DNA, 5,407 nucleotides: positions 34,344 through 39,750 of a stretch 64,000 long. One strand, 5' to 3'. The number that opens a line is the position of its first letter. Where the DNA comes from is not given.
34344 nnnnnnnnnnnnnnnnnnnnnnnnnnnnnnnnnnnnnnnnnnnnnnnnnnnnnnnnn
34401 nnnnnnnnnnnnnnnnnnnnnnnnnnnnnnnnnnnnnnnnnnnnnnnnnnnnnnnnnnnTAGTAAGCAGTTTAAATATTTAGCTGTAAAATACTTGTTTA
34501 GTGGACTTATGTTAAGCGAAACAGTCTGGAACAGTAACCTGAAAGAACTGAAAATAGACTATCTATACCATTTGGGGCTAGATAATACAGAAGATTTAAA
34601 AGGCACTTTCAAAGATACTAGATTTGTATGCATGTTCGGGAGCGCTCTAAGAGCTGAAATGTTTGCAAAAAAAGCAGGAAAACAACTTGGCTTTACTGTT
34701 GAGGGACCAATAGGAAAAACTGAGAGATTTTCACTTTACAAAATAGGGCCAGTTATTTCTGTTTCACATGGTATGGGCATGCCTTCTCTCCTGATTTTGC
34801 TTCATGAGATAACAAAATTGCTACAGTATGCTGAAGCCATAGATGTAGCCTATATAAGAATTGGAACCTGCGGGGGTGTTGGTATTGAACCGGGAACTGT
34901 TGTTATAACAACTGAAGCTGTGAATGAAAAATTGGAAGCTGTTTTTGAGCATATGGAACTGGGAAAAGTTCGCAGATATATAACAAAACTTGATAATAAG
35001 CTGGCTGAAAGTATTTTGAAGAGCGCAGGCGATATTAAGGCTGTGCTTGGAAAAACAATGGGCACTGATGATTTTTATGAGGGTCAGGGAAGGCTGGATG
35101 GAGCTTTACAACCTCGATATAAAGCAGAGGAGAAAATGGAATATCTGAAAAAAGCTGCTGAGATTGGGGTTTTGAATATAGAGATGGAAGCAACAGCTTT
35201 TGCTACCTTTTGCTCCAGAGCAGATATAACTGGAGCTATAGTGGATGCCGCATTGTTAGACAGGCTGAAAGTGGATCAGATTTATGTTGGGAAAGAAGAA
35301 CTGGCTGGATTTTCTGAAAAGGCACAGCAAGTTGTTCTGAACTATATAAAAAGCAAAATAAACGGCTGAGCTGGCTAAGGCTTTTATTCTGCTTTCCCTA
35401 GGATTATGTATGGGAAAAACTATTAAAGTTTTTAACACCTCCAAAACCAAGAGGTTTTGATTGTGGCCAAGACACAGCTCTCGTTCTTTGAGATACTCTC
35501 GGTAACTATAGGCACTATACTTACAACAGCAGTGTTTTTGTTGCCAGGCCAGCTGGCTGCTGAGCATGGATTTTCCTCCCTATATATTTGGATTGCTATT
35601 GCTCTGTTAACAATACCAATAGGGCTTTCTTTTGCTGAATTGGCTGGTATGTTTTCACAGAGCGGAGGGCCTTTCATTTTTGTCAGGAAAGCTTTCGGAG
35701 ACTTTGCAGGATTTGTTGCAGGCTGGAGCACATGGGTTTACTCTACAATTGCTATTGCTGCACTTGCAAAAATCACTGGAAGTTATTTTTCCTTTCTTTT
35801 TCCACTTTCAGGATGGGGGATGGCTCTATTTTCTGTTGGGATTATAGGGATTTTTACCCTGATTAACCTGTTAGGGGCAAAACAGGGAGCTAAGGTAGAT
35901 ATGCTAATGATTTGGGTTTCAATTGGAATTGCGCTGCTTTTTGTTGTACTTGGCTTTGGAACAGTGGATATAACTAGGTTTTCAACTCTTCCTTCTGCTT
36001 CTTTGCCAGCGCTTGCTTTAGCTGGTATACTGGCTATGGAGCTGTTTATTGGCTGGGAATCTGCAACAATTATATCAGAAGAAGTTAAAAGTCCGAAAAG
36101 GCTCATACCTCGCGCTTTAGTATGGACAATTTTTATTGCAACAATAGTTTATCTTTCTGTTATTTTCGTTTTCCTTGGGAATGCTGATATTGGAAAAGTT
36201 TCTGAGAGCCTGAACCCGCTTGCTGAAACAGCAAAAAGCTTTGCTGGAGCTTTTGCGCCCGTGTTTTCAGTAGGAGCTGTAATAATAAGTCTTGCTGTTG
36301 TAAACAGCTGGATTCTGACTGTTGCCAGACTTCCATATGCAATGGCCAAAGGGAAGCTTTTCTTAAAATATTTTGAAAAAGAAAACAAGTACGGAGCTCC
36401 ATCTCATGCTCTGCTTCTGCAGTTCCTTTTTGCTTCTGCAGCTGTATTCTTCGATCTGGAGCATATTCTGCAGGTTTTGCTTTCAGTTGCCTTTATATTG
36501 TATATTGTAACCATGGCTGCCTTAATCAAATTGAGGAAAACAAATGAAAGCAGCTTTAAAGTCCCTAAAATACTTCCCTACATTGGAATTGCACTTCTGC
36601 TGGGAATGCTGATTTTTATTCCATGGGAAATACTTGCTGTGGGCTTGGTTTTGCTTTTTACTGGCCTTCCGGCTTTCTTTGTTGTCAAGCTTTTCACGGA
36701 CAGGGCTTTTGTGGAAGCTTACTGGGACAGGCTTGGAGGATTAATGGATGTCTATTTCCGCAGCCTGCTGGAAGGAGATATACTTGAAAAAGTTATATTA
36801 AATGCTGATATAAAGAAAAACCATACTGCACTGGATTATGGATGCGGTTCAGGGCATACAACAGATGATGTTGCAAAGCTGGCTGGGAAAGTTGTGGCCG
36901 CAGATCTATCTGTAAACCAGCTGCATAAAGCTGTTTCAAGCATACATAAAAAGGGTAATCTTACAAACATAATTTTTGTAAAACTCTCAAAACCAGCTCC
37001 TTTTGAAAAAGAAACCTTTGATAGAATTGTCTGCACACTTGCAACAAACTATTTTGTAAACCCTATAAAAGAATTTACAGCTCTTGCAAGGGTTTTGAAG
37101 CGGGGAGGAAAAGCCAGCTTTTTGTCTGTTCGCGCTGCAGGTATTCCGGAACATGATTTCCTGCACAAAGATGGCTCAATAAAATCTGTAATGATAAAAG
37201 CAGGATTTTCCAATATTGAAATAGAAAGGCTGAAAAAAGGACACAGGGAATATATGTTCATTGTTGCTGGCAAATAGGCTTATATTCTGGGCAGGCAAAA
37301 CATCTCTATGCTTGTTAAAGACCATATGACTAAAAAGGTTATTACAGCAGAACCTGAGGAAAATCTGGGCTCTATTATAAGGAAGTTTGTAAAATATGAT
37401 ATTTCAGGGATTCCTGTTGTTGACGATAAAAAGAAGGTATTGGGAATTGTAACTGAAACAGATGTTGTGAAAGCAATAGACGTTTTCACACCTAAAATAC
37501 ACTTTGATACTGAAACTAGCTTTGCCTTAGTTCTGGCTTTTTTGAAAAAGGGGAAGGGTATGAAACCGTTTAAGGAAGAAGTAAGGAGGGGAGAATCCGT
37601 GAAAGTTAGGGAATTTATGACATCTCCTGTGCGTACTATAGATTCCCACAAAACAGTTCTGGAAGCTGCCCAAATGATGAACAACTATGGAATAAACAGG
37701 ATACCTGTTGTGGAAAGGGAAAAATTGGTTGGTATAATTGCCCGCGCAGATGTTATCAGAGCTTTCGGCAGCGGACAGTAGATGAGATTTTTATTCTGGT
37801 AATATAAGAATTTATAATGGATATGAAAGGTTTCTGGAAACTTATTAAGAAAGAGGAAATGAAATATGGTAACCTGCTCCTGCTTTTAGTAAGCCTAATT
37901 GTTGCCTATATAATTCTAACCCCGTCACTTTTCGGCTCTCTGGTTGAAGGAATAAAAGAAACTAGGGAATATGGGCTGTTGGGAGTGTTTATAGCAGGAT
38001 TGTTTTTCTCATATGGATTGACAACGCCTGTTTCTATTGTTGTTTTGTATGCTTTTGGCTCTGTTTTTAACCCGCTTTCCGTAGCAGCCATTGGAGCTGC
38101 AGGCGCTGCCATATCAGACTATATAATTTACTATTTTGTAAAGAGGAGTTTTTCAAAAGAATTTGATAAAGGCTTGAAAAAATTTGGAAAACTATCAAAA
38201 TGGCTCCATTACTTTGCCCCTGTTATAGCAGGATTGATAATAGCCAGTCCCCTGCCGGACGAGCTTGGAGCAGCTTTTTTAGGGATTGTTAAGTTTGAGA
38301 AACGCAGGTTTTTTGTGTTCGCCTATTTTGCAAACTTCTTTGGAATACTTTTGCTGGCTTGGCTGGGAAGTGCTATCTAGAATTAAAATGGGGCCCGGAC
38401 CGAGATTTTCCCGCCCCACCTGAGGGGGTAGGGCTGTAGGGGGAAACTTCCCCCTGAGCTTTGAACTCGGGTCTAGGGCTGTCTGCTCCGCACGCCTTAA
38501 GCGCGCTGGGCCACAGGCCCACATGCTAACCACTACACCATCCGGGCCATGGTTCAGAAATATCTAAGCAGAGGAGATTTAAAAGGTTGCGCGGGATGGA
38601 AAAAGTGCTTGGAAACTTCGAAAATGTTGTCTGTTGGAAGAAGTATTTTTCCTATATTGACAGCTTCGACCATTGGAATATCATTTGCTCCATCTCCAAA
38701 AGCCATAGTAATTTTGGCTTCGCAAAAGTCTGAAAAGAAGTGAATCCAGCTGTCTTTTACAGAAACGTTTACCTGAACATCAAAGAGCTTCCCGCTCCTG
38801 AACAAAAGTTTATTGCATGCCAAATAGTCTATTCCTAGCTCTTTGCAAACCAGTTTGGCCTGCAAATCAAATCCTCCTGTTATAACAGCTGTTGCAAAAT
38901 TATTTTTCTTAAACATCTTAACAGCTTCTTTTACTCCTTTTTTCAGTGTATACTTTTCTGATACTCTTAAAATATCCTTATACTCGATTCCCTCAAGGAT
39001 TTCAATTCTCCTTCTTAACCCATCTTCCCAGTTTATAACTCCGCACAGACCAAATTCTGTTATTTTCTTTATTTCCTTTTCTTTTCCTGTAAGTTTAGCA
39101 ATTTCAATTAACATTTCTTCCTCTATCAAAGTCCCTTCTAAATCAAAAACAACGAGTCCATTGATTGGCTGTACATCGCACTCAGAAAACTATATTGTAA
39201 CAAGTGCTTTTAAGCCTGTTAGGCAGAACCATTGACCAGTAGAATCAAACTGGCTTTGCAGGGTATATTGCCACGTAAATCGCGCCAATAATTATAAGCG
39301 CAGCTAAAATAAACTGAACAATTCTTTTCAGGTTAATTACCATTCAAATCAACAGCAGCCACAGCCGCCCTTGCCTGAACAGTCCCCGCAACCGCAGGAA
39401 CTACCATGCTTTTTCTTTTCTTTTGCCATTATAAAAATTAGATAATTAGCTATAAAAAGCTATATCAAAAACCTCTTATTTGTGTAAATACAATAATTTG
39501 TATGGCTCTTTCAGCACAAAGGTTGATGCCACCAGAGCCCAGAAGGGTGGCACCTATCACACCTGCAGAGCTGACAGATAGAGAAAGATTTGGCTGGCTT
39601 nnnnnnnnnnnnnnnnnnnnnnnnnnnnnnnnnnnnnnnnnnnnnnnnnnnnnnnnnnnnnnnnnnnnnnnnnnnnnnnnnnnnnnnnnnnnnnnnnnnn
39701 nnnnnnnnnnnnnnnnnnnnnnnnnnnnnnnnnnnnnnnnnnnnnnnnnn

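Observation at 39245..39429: Unannotated micro-operon: Cys-rich 26-aa peptide followed by a 32-aa single-TM peptide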

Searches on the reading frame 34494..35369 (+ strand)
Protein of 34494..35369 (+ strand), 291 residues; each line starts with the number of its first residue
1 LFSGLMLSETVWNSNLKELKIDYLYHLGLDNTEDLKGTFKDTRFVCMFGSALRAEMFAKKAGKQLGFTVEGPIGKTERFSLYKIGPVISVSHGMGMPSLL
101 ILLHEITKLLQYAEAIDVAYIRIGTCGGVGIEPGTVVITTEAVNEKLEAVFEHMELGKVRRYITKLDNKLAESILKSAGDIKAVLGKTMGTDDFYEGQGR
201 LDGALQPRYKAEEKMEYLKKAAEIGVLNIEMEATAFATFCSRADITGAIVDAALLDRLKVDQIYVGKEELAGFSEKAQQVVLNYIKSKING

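Call 45: search_protein_families(library=pfam, proteins=[window:34494-35369:+], max_evalue=0.0001)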
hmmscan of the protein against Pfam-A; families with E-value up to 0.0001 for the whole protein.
window:34494-35369:+ (291 aa): 1 family
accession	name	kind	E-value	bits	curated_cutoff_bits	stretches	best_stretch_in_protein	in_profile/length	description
PF01048.26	PNP_UDP_1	-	3.4e-22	79.4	25.1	1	44-257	2-199/233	Phosphorylase superfamily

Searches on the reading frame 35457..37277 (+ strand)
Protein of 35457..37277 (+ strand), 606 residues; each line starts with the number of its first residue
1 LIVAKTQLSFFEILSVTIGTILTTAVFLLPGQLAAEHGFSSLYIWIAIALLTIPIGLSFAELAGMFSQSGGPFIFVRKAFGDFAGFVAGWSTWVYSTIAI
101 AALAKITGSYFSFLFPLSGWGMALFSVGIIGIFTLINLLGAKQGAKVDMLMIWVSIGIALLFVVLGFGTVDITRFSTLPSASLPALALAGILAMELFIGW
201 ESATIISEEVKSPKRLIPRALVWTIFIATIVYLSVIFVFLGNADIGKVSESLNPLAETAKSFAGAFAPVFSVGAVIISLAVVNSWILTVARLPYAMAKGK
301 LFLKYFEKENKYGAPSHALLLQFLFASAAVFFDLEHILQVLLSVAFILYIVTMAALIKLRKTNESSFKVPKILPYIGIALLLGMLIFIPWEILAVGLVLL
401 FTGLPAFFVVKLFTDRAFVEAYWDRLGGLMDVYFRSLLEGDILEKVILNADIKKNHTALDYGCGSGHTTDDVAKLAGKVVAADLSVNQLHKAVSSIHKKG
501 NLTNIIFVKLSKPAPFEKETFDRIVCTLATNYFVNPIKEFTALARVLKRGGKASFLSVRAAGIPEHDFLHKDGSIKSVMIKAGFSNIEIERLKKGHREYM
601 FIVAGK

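Call 45: search_protein_families(library=pfam, proteins=[window:35457-37277:+], max_evalue=0.0001)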
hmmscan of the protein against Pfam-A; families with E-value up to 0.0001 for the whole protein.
window:35457-37277:+ (606 aa): 9 families
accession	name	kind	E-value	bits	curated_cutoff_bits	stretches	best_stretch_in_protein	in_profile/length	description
PF13520.12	AA_permease_2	-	8.4e-44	150.6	27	1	8-390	1-405/427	Amino acid permease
PF00324.27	AA_permease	-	4.9e-24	85.3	24.6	1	13-422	2-444/470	Amino acid permease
PF08241.18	Methyltransf_11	-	1.1e-13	52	21.2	1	459-553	1-93/95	Methyltransferase domain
PF13649.12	Methyltransf_25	-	2.3e-12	47.9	27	1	459-551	2-97/97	Methyltransferase domain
PF13847.12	Methyltransf_31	-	4.1e-11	43.2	27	1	452-559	1-113/145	Methyltransferase domain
PF13489.12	Methyltransf_23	-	2.9e-09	37.3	27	1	447-560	14-121/164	Methyltransferase domain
PF08242.18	Methyltransf_12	-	6.6e-09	36.8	30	1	459-552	1-97/98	Methyltransferase domain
PF01209.24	Ubie_methyltran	-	5.3e-08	32.9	20.1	1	451-559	44-155/233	ubiE/COQ5 methyltransferase family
PF02353.26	CMAS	-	7.8e-05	22.6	27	0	449-552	57-161/273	Mycolic acid cyclopropane synthetase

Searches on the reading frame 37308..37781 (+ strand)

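Call 6: search_protein_families(library=ncbifam, proteins=[window:37308-37781:+], max_evalue=1)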
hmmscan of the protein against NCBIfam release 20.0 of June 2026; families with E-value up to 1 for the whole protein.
window:37308-37781:+ (157 aa): 27 families (the best 25 are shown)
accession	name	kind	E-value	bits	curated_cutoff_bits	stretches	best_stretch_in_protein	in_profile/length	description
NF011447.0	PRK14869.2-3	equivalog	4.2e-15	55.3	522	2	3-72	70-141/540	putative manganese-dependent inorganic diphosphatase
NF041552.1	TF_PrdR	equivalog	8.2e-15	54.1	795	2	93-152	65-124/577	sigma-54 dependent transcriptional regulator PrdR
NF038279.1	TF_CBS_SpxR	exception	7.9e-13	47.9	600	2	3-59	251-307/427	CBS-HotDog domain-containing transcription factor SpxR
NF053603.1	HhpR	exception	1.1e-12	47.7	520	2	3-57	224-278/282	CBS domain-containing high hydrostatic pressure regulator HhpR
TIGR00400.1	mgtE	equivalog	1.2e-12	47.4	232.75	2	3-58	197-252/450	magnesium transporter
TIGR01302.1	IMP_dehydrog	equivalog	1.2e-10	40.9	481.5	2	5-58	84-140/450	IMP dehydrogenase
NF011442.0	PRK14869.1-4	equivalog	1.2e-09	37.2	400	2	104-153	76-126/543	putative manganese-dependent inorganic diphosphatase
NF041569.1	A-tRNAntase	equivalog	2.5e-09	35.9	1440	1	100-152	311-363/880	A-adding tRNA nucleotidyltransferase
NF011441.0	PRK14869.1-3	equivalog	3.8e-09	35.7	753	2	3-80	70-148/548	putative manganese-dependent inorganic diphosphatase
NF053704.1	TransRegCcpNBacil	equivalog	4.4e-09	36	260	2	86-152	66-129/208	transcriptional regulator CcpN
NF011443.0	PRK14869.1-5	equivalog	5.5e-09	35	335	2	98-151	69-123/546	putative manganese-dependent inorganic diphosphatase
TIGR01186.1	proV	subfamily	1e-08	34.7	326.6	2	3-58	304-358/363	betaine/proline/choline family ABC transporter ATP-binding protein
NF041630.1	CBS_CbpB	equivalog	1.2e-08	34.9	125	2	3-60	83-138/143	cyclic-di-AMP-binding protein CbpB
TIGR01137.1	cysta_beta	equivalog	2e-08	33.4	510.25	2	3-57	340-394/457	cystathionine beta-synthase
NF002505.0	PRK01862.1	equivalog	8.3e-08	31.3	482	2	91-152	505-569/577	ClcB-like voltage-gated chloride channel protein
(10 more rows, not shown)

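Call 7: search_protein_families(library=pfam, proteins=[window:37308-37781:+], max_evalue=1)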
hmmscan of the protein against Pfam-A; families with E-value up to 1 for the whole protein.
window:37308-37781:+ (157 aa): 2 families
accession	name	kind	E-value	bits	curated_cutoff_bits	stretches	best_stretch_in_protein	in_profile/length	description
PF00571.33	CBS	-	2.3e-32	111.5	24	2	3-57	1-55/57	CBS domain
PF23846.1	Cache_WalK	-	0.075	13.9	27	1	21-50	3-32/92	WalK sensor protein kinase Chache domain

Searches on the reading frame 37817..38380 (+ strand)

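Call 6: search_protein_families(library=ncbifam, proteins=[window:37817-38380:+], max_evalue=1)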
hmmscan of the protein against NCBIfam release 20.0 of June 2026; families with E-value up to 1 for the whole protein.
window:37817-38380:+ (187 aa): 3 families
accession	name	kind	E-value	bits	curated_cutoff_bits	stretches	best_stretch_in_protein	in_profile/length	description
NF033835.0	VraH_fam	subfamily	0.013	15.4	40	1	4-36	2-37/54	VraH family peptide resistance protein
NF046001.1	SecDF_plasm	equivalog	0.21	9.6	500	1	51-119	371-434/878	protein translocase subunit SecDF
TIGR00985.1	3a0801s04tom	subfamily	0.22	11.3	163.55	1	87-122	8-43/148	mitochondrial import receptor subunit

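Call 7: search_protein_families(library=pfam, proteins=[window:37817-38380:+], max_evalue=1)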
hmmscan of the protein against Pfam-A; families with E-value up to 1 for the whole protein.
window:37817-38380:+ (187 aa): 4 families
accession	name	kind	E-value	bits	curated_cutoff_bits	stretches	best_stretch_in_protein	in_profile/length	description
PF09335.16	VTT_dom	-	2.6e-10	41.3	33.9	1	74-185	4-122/123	VTT domain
PF19554.4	DUF6077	-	0.0015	17.8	27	1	24-140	4-123/354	Family of unknown function (DUF6077)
PF09622.15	DUF2391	-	0.036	13.9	22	1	15-83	179-244/275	Putative integral membrane protein (DUF2391)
PF06897.17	DUF1269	-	0.41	11.5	26.9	1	79-121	10-53/100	Protein of unknown function (DUF1269)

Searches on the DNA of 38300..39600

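Call 52: search_rna_families(source=window, start=38300, end=39600, threshold=evalue, max_evalue=1)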
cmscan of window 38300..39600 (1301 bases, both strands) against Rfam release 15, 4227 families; matches with E-value up to 1: 1.
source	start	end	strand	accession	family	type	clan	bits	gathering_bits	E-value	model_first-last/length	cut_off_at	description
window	39261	39348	+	RF00023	tmRNA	Gene;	CL00001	9.2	47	0.35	56-140/374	no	transfer-messenger RNA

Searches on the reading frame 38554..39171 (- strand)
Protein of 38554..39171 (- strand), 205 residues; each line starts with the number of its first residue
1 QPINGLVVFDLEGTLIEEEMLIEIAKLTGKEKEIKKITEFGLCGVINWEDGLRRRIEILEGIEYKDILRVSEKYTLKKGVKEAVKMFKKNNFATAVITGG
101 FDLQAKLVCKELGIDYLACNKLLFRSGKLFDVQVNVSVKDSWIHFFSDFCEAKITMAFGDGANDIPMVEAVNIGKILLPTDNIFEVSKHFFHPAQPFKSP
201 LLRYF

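Call 6: search_protein_families(library=ncbifam, proteins=[window:38554-39129:-], max_evalue=1)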
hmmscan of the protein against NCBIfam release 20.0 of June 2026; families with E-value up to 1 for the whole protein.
window:38554-39129:- (191 aa): 28 families (the best 25 are shown)
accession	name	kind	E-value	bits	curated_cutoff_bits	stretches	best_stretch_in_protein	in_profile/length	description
TIGR00338.1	serB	equivalog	2.5e-29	102.5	144.15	1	1-159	25-189/219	phosphoserine phosphatase SerB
NF008350.0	PRK11133.1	equivalog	1.3e-20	73.8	413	1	2-160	122-286/324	phosphoserine phosphatase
TIGR01488.1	HAD-SF-IB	subfamily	3.3e-14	53.2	45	1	2-157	11-177/177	HAD-IB family phosphatase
TIGR01491.1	HAD-SF-IB-PSPlk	hypoth_equivalog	2.1e-13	50.4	151.9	1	17-168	32-193/201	phosphoserine phosphatase-like hydrolase, archaeal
NF010109.0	PRK13582.1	equivalog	4.8e-10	39.4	133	1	5-176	15-182/205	bifunctional phosphoserine phosphatase/homoserine phosphotransferase ThrH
TIGR01494.1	ATPase_P-type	subfamily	9.9e-08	30.8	62.3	2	61-100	326-365/478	HAD-IC family P-type ATPase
TIGR00099.1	Cof-subfamily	subfamily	9.5e-07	28.6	137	1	139-160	205-226/256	Cof-type HAD-IIB family hydrolase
TIGR02137.1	HSK-PSP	equivalog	0.00011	21.8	223.4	1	33-170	38-176/203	bifunctional phosphoserine phosphatase/homoserine phosphotransferase ThrH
TIGR01511.1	ATPase-IB1_Cu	subfamily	0.00015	20.8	397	1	56-104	364-412/542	copper-translocating P-type ATPase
TIGR01490.1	HAD-SF-IB-hyp1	subfamily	0.00028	21.2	98.3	1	62-158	88-191/202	HAD-IB family hydrolase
TIGR01484.1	HAD-SF-IIB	subfamily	0.00036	20.7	41.8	1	112-159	168-217/221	HAD-IIB family hydrolase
NF008262.1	PRK11033.1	equivalog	0.0005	18.7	1005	1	57-160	555-641/731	zinc/cadmium/mercury/lead-transporting ATPase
NF045966.1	YcsE_rel_Pase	equivalog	0.0013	18.3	220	1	140-161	209-230/265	YcsE-related riboflavin metabolism phosphatase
NF007103.0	PRK09552.1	equivalog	0.0018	18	292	1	18-112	30-126/220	2-hydroxy-3-keto-5-methylthiopentenyl-1-phosphate phosphatase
TIGR01489.1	DKMTPPase-SF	subfamily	0.002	18.2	81.55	1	46-119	57-135/188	MtnX-like HAD-IB family phosphatase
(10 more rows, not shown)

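Call 7: search_protein_families(library=pfam, proteins=[window:38554-39129:-], max_evalue=1)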
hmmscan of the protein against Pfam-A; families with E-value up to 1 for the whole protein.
window:38554-39129:- (191 aa): 6 families
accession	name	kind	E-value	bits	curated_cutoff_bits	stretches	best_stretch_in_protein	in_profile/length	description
PF00702.32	Hydrolase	-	4.3e-11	44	26.4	1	13-157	40-190/191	haloacid dehalogenase-like hydrolase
PF12710.13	HAD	-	1.2e-09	39.3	27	1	41-154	57-188/189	haloacid dehalogenase-like hydrolase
PF08282.18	Hydrolase_3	-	1.7e-05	25.1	20.9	1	139-160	204-225/255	haloacid dehalogenase-like hydrolase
PF13419.12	HAD_2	-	0.083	13.4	23.8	1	50-101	69-119/178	Haloacid dehalogenase-like hydrolase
PF16309.10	DUF4951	-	0.085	13.4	27.3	1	24-77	24-76/99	Domain of unknown function (DUF4951)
PF24694.1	LNS2_PITM1-3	-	0.2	12.1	27.7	1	58-160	18-116/124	PITM 1-3, LNS2 domain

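Call 11: find_related_loci(query=window:38554-39171:-, collection=genome_contigs, flank=4000)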
Query window:38554-39171:- (205 aa) in genome_contigs; peptide patterns used: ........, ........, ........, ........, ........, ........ (x = any residue, [..] = any of these).
164 stretches matched a pattern, but none encodes a relative of the query by tblastn (E <= 1e-3).
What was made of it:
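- Tried and rejected: SerB-like neighbour in GTDB genomes: none (call 11).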

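Call 12: find_homologous_proteins(query=window:38554-39171:-, max_evalue=0.00001)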
Query window:38554-39171:- (205 aa): 77 proteins with E <= 0.00001 among 309 candidates.
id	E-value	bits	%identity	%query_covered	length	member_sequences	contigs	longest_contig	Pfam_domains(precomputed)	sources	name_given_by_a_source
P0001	3.0e-119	414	100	91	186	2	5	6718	PF00702.33,PF08282.19,PF12710.14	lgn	-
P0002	1.6e-29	121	67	40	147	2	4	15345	-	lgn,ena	-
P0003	1.8e-28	118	37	88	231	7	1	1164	PF00702.33,PF08282.19,PF12710.14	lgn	-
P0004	1.0e-27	115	40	82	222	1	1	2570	PF00702.33,PF12710.14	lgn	-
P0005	1.0e-27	115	40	82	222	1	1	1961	PF00702.33,PF12710.14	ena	-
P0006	2.4e-27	114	39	82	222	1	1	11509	PF00702.33,PF12710.14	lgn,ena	-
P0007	2.5e-27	114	39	82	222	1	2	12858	PF00702.33,PF12710.14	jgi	-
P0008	3.7e-25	107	36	82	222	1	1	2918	PF00702.33,PF12710.14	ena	-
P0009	6.5e-25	106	36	82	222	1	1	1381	PF00702.33,PF12710.14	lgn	-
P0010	8.1e-25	106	36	82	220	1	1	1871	PF00702.33,PF12710.14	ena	-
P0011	1.7e-24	105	37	88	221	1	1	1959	PF00702.33,PF12710.14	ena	-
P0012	3.5e-24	104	36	86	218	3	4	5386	PF00702.33,PF12710.14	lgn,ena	-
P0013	4.0e-24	103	37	82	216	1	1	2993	PF00702.33,PF08282.19,PF12710.14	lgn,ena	-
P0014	5.4e-24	103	37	88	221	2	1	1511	PF00702.33,PF12710.14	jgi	jgi:phosphoserine phosphatase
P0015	7.1e-24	103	37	88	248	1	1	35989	PF00702.33,PF12710.14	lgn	-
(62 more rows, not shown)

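Call 13: find_encoding_contigs(protein=P0002, flank=8000, max_places=10)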
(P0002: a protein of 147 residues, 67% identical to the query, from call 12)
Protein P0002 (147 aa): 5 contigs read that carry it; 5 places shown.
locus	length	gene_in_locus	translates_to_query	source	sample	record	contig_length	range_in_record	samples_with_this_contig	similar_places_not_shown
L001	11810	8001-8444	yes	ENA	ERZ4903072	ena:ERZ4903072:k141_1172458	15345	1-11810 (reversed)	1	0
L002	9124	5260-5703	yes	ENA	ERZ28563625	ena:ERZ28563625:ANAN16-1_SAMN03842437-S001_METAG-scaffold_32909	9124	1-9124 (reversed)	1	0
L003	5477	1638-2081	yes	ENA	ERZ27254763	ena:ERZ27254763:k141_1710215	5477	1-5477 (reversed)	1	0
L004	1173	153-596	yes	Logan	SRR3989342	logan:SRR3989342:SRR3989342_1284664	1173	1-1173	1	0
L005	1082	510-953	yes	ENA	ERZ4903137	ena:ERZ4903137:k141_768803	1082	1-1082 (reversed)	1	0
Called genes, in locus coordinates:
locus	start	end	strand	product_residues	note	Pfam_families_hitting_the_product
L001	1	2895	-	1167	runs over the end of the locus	-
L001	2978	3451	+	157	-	PF01965:DJ-1_PfpI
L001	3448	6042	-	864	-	PF00690:Cation_ATPase_N, PF00122:E1-E2_ATPase, PF00702:Hydrolase, PF13246:Cation_ATPase, PF08282:Hydrolase_3 (faint), PF00689:Cation_ATPase_C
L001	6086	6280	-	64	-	-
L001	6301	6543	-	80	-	-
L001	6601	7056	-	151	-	-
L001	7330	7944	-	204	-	PF03807:F420_oxidored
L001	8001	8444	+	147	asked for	-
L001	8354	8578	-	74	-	PF07927:HicA_toxin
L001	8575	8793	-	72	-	PF15919:HicB_lk_antitox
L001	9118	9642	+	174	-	PF01909:NTP_transf_2, PF18765:Polbeta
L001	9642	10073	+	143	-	-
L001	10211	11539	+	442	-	-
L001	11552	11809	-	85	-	?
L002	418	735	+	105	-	PF01965:DJ-1_PfpI (weak)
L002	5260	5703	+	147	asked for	-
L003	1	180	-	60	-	?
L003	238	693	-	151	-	-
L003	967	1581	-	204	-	PF03807:F420_oxidored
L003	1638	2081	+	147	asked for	-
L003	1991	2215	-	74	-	PF07927:HicA_toxin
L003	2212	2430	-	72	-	PF15919:HicB_lk_antitox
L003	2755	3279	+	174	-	PF01909:NTP_transf_2, PF18765:Polbeta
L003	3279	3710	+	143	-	-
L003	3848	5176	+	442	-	-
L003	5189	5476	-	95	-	?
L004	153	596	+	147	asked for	-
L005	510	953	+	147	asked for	-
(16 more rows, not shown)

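Call 14: find_encoding_contigs(protein=P0001, flank=8000, max_places=10)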
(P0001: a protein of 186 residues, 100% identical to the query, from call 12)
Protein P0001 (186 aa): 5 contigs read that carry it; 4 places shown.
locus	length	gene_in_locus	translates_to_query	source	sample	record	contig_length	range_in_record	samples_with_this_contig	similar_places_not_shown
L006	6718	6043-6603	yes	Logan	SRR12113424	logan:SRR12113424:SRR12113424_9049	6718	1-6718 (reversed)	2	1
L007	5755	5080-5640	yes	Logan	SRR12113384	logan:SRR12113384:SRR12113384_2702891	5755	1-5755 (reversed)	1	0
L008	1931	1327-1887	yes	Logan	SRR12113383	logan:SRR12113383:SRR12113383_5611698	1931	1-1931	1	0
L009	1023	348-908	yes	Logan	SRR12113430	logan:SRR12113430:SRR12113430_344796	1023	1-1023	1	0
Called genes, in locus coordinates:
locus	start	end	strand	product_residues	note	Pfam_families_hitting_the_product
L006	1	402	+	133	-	?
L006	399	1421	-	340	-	-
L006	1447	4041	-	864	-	PF00690:Cation_ATPase_N, PF00122:E1-E2_ATPase, PF00702:Hydrolase, PF13246:Cation_ATPase, PF08282:Hydrolase_3 (faint), PF00689:Cation_ATPase_C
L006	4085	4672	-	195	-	-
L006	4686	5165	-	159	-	-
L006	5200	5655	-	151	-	-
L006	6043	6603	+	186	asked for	PF00702:Hydrolase, PF12710:HAD, PF08282:Hydrolase_3 (faint)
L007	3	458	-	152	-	?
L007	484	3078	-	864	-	PF00690:Cation_ATPase_N, PF00122:E1-E2_ATPase, PF00702:Hydrolase, PF13246:Cation_ATPase, PF08282:Hydrolase_3 (faint), PF00689:Cation_ATPase_C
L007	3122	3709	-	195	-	-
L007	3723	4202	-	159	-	-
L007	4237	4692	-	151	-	-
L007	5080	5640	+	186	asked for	PF00702:Hydrolase, PF12710:HAD, PF08282:Hydrolase_3 (faint)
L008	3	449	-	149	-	?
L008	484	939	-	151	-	-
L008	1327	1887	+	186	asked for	PF00702:Hydrolase, PF12710:HAD, PF08282:Hydrolase_3 (faint)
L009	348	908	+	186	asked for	PF00702:Hydrolase, PF12710:HAD, PF08282:Hydrolase_3 (faint)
